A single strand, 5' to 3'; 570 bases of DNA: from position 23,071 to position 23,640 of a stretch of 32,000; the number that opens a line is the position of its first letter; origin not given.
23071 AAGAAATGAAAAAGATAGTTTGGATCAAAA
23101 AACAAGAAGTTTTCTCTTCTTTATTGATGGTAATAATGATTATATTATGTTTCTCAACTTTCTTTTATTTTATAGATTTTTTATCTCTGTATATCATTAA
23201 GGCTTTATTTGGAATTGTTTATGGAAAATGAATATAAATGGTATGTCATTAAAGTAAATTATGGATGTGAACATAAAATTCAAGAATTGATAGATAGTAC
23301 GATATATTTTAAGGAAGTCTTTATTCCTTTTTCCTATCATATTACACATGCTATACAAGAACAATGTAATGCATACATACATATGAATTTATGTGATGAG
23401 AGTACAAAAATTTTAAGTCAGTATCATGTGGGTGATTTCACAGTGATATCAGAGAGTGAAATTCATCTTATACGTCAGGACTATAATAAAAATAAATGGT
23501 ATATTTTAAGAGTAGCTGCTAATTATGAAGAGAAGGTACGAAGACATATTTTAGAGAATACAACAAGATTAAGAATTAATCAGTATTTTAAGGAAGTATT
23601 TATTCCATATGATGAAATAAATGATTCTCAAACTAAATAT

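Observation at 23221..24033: nusG carries a degenerate in-frame tandem duplication of its NGN domain (NGN'-NGN-KOW, about 270 aa instead of about 180)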

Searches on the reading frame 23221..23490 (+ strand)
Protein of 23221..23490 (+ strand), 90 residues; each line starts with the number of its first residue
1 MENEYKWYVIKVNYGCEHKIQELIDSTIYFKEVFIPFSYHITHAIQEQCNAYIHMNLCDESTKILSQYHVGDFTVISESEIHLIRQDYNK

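Call 3: search_protein_families(library=pfam, proteins=[window:23221-23490:+], max_evalue=10)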
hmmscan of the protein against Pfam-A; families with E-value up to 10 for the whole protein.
window:23221-23490:+ (90 aa): 1 family
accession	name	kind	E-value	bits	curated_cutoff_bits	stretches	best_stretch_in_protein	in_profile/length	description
PF02357.24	NusG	-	0.00011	23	22.2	1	6-44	2-39/93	Transcription termination factor nusG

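Call 4: search_protein_families(library=ncbifam, proteins=[window:23221-23490:+], max_evalue=10)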
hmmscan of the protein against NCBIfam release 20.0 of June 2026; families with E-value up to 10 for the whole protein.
window:23221-23490:+ (90 aa): 3 families
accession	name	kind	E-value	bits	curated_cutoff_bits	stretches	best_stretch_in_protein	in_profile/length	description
NF033641.1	antiterm_LoaP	exception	0.0014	18.8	125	1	7-36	1-32/166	antiterminator LoaP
NF033644.1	antiterm_UpxY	subfamily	0.021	14.8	100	1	7-42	1-34/164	UpxY family transcription antiterminator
TIGR00922.1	nusG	equivalog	0.097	12.5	135.7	1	7-28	1-22/172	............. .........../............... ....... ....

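Call 25: search_solved_structures(query=A2, max_evalue=10, show_alignments=2)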
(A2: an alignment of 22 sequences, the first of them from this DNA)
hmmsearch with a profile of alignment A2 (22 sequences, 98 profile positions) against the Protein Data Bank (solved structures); distinct sequences matched with E-value up to 10: 15.
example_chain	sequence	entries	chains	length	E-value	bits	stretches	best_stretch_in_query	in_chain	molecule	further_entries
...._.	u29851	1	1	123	0.02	18.2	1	5-94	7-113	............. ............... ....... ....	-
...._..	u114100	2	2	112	0.02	18.2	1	6-94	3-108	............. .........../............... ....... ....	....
9gur_Z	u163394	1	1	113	0.02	18.2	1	6-94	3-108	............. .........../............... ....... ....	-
6gov_G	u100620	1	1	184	0.043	17.2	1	5-94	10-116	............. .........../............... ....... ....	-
8vf6_A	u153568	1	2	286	0.05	16.9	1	3-77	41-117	Serine/threonine-protein kinase 33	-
9gux_Z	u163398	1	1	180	0.059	16.7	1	5-94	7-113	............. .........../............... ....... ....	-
2jvv_A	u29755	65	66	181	0.06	16.7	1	5-94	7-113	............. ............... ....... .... | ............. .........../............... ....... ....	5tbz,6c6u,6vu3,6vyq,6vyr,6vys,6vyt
6ztj_CF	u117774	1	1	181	0.06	16.7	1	5-94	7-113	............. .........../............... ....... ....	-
5ms0_F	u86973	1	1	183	0.061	16.6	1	5-94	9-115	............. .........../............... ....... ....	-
6tqn_G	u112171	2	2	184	0.062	16.6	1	5-94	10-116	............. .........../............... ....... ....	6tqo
9w0n_7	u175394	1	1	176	0.076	16.3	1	6-94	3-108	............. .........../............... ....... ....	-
8f5g_A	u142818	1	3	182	0.17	15.2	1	6-42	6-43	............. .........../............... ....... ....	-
2lq8_A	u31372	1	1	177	0.18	15.2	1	3-73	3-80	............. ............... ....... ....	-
8w9z_A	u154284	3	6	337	0.79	13.1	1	18-80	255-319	DNA-directed RNA polymerase subunit alpha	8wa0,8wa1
6zu5_LS0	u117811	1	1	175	0.8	13.1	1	17-90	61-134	eL20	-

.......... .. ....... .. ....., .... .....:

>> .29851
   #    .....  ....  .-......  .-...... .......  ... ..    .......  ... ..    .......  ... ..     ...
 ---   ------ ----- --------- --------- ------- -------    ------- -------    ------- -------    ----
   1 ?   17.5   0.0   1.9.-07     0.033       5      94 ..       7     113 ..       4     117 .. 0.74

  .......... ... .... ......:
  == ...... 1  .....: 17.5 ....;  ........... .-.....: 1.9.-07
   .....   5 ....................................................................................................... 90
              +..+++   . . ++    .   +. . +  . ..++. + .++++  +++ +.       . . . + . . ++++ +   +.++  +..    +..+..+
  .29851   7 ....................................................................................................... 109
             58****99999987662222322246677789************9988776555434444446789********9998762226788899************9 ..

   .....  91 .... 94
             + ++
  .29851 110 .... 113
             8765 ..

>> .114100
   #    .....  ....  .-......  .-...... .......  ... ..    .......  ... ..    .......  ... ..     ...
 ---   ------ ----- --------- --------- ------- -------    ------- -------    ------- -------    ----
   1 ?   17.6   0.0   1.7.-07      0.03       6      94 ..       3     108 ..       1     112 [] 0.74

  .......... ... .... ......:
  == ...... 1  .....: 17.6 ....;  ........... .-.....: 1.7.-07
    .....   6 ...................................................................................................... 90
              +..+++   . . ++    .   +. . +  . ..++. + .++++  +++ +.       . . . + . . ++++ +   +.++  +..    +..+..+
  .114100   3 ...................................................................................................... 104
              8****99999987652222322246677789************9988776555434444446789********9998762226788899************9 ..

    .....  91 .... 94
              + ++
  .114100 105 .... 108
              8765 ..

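Call 26: search_protein_families(library=pfam, alignment_id=A2, max_evalue=0.01)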
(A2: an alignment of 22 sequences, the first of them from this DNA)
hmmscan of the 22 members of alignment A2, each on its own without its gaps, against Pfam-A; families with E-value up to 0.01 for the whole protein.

A. member 1, seq(90 aa): 1 family
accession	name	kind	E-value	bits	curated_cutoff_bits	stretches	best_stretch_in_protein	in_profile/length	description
PF02357.24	NusG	-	0.00011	23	22.2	1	6-44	2-39/93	Transcription termination factor nusG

B. families by the number of members that match (of 22 scanned): 1 family
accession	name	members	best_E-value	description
PF02357.24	NusG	17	3e-06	Transcription termination factor nusG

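Call 30: predict_structure(alignment_id=A2)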
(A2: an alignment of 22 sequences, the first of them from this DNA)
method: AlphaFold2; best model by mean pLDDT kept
length: 90 residues; sequences in the alignment: 22
mean_pLDDT: 82.8   pTM: 0.74
mean pLDDT of the five models: 82.8, 82.5, 81.3, 80.8, 80.0
residues with pLDDT >= 90: 31; 70-90: 45; 50-70: 13; < 50: 1
segments of 3 or more residues with pLDDT < 50: none
pLDDT, mean of each block of 10 residues (from residue 1): 82 85 88 77 65 92 83 90 83
secondary structure, 60 per line:
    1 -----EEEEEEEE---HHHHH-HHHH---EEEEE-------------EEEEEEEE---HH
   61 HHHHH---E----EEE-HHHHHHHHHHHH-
elements in order: E6-13 H17-21 H23-26 E30-34 E48-55 H59-65 E74-76 H78-89

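Call 31: search_protein_representatives(alignment_id=A2)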
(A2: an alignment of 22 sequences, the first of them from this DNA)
Query: 22 sequences, 98 profile positions. Proteins with E-value up to 0.001 (for the whole library): 7; up to 1e-10: 5; up to 1e-30: 2. The best 7 are listed.
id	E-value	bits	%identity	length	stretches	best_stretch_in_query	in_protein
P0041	2.3e-38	146.3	-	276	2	1-98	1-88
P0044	5.1e-37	142.0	-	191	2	23-98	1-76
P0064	2.7e-28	114.0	-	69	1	1-65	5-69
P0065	8.9e-23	96.3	-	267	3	3-94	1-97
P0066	2.6e-13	66.0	-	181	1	3-98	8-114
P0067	7.5e-09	51.7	-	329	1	2-96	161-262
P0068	5.7e-05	39.2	-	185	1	4-96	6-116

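Call 34: list_cluster_members(proteins=[P0065, P0066, P0067, P0068, P0064])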
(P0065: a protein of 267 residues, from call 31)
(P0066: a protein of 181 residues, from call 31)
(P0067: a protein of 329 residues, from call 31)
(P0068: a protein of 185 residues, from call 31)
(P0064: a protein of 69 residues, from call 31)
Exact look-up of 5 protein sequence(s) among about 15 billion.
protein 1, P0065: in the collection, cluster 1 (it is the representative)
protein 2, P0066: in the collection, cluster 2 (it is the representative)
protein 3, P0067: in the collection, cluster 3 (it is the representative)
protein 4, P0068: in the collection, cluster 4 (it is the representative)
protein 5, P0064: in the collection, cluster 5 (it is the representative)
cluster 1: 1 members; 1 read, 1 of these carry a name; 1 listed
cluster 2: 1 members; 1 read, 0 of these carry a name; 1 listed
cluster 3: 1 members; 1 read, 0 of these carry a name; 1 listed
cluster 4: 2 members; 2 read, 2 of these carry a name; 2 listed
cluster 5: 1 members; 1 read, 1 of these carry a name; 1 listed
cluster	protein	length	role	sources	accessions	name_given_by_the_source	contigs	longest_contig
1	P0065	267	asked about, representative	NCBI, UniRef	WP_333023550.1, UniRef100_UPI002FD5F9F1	transcription termination/antitermination NusG family protein, partial [Wolbachia ... | transcription termination/antitermination NusG family protein n=1 Tax=Wolbachia ...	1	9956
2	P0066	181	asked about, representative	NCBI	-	-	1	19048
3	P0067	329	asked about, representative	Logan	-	-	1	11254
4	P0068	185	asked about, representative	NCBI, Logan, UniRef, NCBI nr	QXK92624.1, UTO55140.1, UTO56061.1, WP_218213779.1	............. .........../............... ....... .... [Neoehrlichia mikurensis] | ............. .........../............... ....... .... n=1 Tax=Neoehrlichia mikurensis ...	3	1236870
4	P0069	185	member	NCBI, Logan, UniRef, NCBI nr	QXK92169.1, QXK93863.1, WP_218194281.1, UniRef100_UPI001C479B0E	transcription termination/antitermination factor NusG [Neoehrlichia mikurensis] | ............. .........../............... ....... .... n=1 Tax=Neoehrlichia mikurensis ... | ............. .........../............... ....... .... [Neoehrlichia mikurensis]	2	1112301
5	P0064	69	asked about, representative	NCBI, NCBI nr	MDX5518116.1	MAG: transcription termination/antitermination factor NusG, partial [Wolbachia ... | transcription termination/antitermination factor NusG [Wolbachia endosymbiont of Andrena ...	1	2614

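Call 35: fold_search(model_id=the predicted structure, library=pdb)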
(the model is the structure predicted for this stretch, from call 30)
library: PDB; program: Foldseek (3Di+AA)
matches with E <= 10: 742; with E <= 0.001: 0
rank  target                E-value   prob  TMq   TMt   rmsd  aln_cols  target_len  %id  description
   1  6xav_L                1.7e-02  1.00  0.64  0.61   4.3       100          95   18  CryoEM Structure of E. coli Rho-dependent Transcription Pre-termination Complex bound with NusG (released 2020-12-16)
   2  6gov_G                3.0e-02  1.00  0.62  0.36   5.6       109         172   18  Structure of THE RNA POLYMERASE LAMBDA-BASED ANTITERMINATION COMPLEX (released 2019-02-13)
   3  2lvw_MODEL_1_A        6.1e-02  0.99  0.56  0.53   4.3        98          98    9  Solution NMR studies of the dimeric regulatory subunit IlvN of the E.coli Acetohydroxyacid synthase I (AHAS I) (released 2013-05-29)
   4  7b90_A                6.1e-02  0.96  0.47  0.49   4.5        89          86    9  Circular permutant of ribosomal protein S6, P54-55 truncated, I8A mutant (released 2022-06-08)
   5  7bfg_A                6.1e-02  0.96  0.47  0.49   4.5        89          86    9  Circular permutant of ribosomal protein S6, P54-55 truncated, V37A mutant. (released 2022-07-13)
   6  2raq_A                6.8e-02  0.95  0.47  0.46   4.5        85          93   12  Crystal structure of the MTH889 protein from Methanothermobacter thermautotrophicus. Northeast Structural Genomics Con (released 2007-10-16)
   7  2raq_B                8.6e-02  0.94  0.47  0.46   4.6        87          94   16  Crystal structure of the MTH889 protein from Methanothermobacter thermautotrophicus. Northeast Structural Genomics Con (released 2007-10-16)
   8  7r2y_C                9.7e-02  0.97  0.49  0.43   6.5        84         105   14  Carbon regulatory PII-like protein SbtB from Synechocystis sp. 6803 in complex with ATP resulting from short ATP soak, (released 2023-02-15)
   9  2e1a_A                9.7e-02  0.89  0.42  0.48   4.4        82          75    8  crystal structure of FFRP-DM1 (released 2007-09-18)
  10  7bff_A                1.1e-01  0.96  0.49  0.52   4.4        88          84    9  Circular permutant of ribosomal protein S6, P54-55 truncated, I25A mutant. (released 2022-07-13)
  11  7r31_C                1.1e-01  0.90  0.44  0.39   6.6        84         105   14  Carbon regulatory PII-like protein SbtB from Synechocystis sp. 6803, C105A+C110A variant, in complex with ATP (co-crys (released 2023-02-15)
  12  2cyy                  1.1e-01  0.82  0.41  0.28   4.8        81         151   11  Crystal structure of PH1519 from Pyrococcus horikosii OT3 (released 2006-09-19)
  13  7bfe_C                1.2e-01  0.96  0.50  0.53   4.2        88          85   10  Circular permutant of ribosomal protein S6, P54-55 truncated, L21A mutant. (released 2022-07-13)
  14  7qpx_B                1.2e-01  0.89  0.44  0.50   4.7        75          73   19  Complex of rice blast (Magnaporthe oryzae) effector protein AVR-PikC with an engineered HMA domain of Pikp-1 (Pikp-SNK (released 2022-06-22)
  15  2cvi_A                1.3e-01  0.94  0.48  0.51   3.9        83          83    8  Crystal structure of hypothetical protein PHS023 from Pyrococcus horikoshii (released 2006-06-03)
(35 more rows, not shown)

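Call 38: find_homologous_proteins(query=A3, max_evalue=1e-10)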
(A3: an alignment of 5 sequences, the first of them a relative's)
Query A3 (5 sequences) (181 aa, profile of the alignment): 3506 proteins with E <= 1e-10 among 8000 candidates; the best 120 are listed.
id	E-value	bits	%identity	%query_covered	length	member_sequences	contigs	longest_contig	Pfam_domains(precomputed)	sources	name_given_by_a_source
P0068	7.4e-82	291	38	93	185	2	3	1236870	PF02357.25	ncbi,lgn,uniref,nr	ncbi:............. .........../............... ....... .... [Neoehrlichia mikurensis]|uniref:Transcr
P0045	1.1e-80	288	39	93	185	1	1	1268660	PF02357.25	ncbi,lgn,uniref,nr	ncbi:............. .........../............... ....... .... [Candidatus Neoehrlichia procyonis]|unir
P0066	1.0e-77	278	100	100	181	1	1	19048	PF02357.25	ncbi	-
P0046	3.8e-72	260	36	96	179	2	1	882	PF02357.25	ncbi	-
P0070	1.0e-69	252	35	96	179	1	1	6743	PF02357.25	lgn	-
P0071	1.7e-69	251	37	96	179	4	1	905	PF02357.25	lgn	-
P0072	2.0e-69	251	36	92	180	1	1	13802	PF02357.25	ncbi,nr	ncbi:MAG: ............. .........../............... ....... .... [Rickettsiales bacterium]|nr:transc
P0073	2.7e-69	250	38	92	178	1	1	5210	PF02357.25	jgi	jgi:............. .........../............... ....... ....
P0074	4.8e-69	250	36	96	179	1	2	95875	PF02357.25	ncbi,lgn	-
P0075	6.9e-69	249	36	96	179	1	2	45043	PF02357.25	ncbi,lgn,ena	-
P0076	1.5e-68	248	37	96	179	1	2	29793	PF02357.25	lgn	-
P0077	2.2e-68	248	35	96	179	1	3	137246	PF02357.25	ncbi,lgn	-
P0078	3.0e-68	247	36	92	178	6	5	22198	PF02357.25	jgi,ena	-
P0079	3.1e-68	247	38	96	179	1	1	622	PF02357.25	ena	-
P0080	5.6e-68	246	38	96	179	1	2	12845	PF02357.25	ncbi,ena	-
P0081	8.3e-68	246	37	92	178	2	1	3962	PF02357.25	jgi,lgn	-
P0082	1.4e-67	245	38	96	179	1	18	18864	PF02357.25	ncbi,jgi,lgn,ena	jgi:transcriptional antiterminator NusG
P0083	1.5e-67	245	38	96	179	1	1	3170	PF02357.25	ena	-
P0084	2.6e-67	244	37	96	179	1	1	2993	PF02357.25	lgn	-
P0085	8.1e-67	242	38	92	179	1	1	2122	PF02357.25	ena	-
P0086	8.2e-67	242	38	96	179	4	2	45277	PF02357.25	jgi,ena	-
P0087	8.7e-67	242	38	96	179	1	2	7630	PF02357.25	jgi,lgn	jgi:transcriptional antiterminator NusG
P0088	1.4e-66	242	38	96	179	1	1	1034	PF02357.25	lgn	-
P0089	2.9e-66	241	37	92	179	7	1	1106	PF02357.25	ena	-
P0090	3.7e-66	240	37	96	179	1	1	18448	PF02357.25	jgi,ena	jgi:transcriptional antiterminator NusG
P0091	4.6e-66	240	34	96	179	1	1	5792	PF02357.25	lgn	-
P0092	7.5e-66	239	38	96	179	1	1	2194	PF02357.25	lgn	-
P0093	9.8e-66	239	39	96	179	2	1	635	PF02357.25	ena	-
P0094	1.4e-65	238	37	96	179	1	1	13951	PF02357.25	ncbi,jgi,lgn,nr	ncbi:MAG: transcription termination/antitermination factor NusG [Pelagibacterales bacterium]|nr:tran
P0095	1.6e-65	238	39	96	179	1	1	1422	PF02357.25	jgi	-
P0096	1.9e-65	238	38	96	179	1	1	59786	PF02357.25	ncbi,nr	ncbi:MAG: transcription termination/antitermination factor NusG [Rickettsiales bacterium]|nr:transcr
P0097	2.1e-65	238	37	94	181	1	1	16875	PF02357.25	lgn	-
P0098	2.4e-65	238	39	96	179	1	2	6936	PF02357.25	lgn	-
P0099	3.4e-65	237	37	92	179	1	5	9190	PF02357.25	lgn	-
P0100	4.2e-65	237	38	96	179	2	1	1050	PF02357.25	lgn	-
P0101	1.1e-64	235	39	96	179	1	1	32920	PF02357.25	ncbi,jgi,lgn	jgi:transcriptional antiterminator NusG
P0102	1.2e-64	235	41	93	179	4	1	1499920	PF02357.25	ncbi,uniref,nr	ncbi:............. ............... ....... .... [Ehrlichia ruminantium str. Gardel]|uniref:transcrip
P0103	1.5e-64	235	38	96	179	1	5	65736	PF02357.25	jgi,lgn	jgi:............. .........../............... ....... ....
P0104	1.8e-64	235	38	92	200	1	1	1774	PF02357.25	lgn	-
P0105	2.7e-64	234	39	96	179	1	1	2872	PF02357.25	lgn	-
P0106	2.9e-64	234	38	94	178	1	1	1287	PF02357.25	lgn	-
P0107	3.0e-64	234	38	94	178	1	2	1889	PF02357.25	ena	-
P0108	3.0e-64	234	37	93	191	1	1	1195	PF02357.25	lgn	-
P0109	3.3e-64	234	38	96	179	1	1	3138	PF02357.25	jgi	-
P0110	4.2e-64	234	37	92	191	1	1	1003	PF02357.25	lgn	-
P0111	5.2e-64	233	39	96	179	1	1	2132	PF02357.25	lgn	-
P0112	8.9e-64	233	39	94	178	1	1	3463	PF02357.25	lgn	-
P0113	9.4e-64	232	37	96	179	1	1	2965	PF02357.25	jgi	jgi:transcriptional antiterminator NusG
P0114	1.4e-63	232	37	92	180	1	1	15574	PF02357.25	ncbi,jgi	jgi:transcriptional antiterminator NusG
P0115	1.7e-63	232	40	96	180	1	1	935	PF02357.25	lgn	-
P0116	2.5e-63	231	37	94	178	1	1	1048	PF02357.25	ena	-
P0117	3.9e-63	230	38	92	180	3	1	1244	PF02357.25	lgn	-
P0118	4.0e-63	230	39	93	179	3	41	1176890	PF02357.25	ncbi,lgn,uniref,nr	ncbi:transcription termination/antitermination factor NusG [Ehrlichia chaffeensis str. Heartland]|un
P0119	4.2e-63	230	36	96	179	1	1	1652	PF02357.25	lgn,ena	-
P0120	4.9e-63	230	41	93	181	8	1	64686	PF02357.25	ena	-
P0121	6.3e-63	230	36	95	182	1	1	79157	PF02357.25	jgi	jgi:transcriptional antiterminator NusG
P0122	6.4e-63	230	38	92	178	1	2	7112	PF02357.25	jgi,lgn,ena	jgi:transcriptional antiterminator NusG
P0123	7.6e-63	229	36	94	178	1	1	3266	PF02357.25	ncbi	-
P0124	8.6e-63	229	37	96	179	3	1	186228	PF02357.25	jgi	jgi:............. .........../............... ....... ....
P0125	9.2e-63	229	37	96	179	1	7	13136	PF02357.25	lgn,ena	-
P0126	9.2e-63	229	42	93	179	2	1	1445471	PF02357.25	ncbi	ncbi:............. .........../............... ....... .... [Ehrlichia sp. JZT12]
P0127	9.7e-63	229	36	95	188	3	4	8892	PF02357.25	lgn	-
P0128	1.1e-62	229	39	96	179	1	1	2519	PF02357.25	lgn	-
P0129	1.2e-62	229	38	92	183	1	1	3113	PF02357.25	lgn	-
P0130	1.3e-62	229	37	96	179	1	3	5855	PF02357.25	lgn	-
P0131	1.4e-62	229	40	96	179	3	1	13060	PF02357.25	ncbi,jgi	-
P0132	1.4e-62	229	38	94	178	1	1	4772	PF02357.25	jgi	jgi:transcriptional antiterminator NusG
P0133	1.7e-62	228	37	96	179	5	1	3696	PF02357.25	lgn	-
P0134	1.9e-62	228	38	96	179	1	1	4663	PF02357.25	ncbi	-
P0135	2.0e-62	228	36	95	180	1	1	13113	PF02357.25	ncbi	-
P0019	2.1e-62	228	46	95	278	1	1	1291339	PF02357.25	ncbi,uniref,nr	ncbi:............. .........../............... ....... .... [Candidatus Wolbachia massiliensis]|unir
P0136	2.1e-62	228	39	95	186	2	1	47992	PF02357.25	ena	-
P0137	2.2e-62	228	39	96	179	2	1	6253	PF02357.25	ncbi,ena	-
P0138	2.6e-62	228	39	96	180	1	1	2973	PF02357.25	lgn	-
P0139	3.0e-62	228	39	93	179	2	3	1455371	PF02357.25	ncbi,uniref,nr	ncbi:transcription termination/antitermination factor NusG [Ehrlichia ruminantium]|uniref:Transcript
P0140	4.0e-62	227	37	95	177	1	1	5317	PF02357.25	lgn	-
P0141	4.3e-62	227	36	88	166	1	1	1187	PF02357.25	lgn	-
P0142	4.7e-62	227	37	96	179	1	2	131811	PF02357.25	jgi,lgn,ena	-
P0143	4.8e-62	227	40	96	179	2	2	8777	PF02357.25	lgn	-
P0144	5.1e-62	227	38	94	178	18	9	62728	PF02357.25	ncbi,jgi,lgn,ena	jgi:transcriptional antiterminator NusG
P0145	5.2e-62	227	36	96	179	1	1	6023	PF02357.25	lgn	-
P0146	5.3e-62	227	38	92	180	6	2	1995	PF02357.25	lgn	-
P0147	5.9e-62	227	39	96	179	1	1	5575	PF02357.25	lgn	-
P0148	6.1e-62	227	37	96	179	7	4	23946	PF02357.25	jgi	jgi:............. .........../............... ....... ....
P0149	7.8e-62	226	37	96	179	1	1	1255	PF02357.25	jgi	jgi:transcriptional antiterminator NusG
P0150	8.7e-62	226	37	96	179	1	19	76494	PF02357.25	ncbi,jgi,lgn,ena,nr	ncbi:MAG: transcription termination/antitermination factor NusG [Alphaproteobacteria bacterium RIFCS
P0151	8.8e-62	226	37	96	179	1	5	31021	PF02357.25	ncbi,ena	-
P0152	9.6e-62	226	37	96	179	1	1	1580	PF02357.25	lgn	-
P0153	1.3e-61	225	36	96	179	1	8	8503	PF02357.25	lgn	-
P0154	1.4e-61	225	38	97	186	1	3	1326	PF02357.25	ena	-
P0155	2.3e-61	225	36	97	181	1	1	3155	PF02357.25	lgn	-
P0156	2.3e-61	225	37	95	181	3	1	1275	PF02357.25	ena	-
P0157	2.3e-61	225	36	98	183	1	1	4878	PF02357.25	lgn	-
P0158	2.4e-61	225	38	92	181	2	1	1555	PF02357.25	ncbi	-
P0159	2.4e-61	225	35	96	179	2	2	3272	PF02357.25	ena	-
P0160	2.8e-61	224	35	97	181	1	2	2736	PF02357.25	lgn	-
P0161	2.9e-61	224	38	96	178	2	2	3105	PF02357.25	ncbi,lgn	-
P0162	2.9e-61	224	38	95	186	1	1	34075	PF02357.25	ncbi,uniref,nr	ncbi:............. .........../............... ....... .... [Candidatus Anaplasma sp. TIGMIC]|uniref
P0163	2.9e-61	224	38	96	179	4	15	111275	PF02357.25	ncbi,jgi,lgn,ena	jgi:transcriptional antiterminator NusG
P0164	3.2e-61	224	38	96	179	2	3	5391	PF02357.25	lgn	-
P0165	3.4e-61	224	35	96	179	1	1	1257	PF02357.25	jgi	jgi:transcriptional antiterminator NusG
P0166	3.7e-61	224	38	97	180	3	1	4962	PF02357.25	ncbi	-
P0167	3.9e-61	224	38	96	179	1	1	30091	PF02357.25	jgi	-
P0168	4.5e-61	224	37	96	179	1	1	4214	PF02357.25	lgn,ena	-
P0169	4.8e-61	224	38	92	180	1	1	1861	PF02357.25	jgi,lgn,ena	-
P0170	5.0e-61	224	35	96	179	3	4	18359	PF02357.25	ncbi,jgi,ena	jgi:transcriptional antiterminator NusG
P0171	5.0e-61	224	37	92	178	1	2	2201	PF02357.25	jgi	jgi:transcriptional antiterminator NusG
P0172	6.3e-61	223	38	93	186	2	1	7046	PF02357.25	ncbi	ncbi:MAG: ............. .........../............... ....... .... [Anaplasma sp.]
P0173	6.4e-61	223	36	95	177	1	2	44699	PF02357.25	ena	-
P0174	6.5e-61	223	40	93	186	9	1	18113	PF02357.25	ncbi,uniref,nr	ncbi:hypothetical protein ANAPC1_00729 [Anaplasma phagocytophilum]|uniref:Transcription termination/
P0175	7.1e-61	223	38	96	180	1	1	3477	PF02357.25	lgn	-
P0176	7.5e-61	223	36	92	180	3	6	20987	PF02357.25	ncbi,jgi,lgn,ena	jgi:transcriptional antiterminator NusG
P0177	8.7e-61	223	38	96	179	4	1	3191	PF02357.25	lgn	-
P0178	9.1e-61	223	36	88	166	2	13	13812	PF02357.25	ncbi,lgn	-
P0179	9.5e-61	223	36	88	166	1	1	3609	PF02357.25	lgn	-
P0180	1.0e-60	223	35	96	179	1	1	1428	PF02357.25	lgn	-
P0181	1.1e-60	222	36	98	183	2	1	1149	PF02357.25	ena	-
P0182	1.1e-60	222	36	95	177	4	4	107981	PF02357.25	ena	-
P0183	1.2e-60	222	35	96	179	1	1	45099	PF02357.25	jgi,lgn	jgi:transcriptional antiterminator NusG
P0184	1.3e-60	222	37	97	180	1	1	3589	PF02357.25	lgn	-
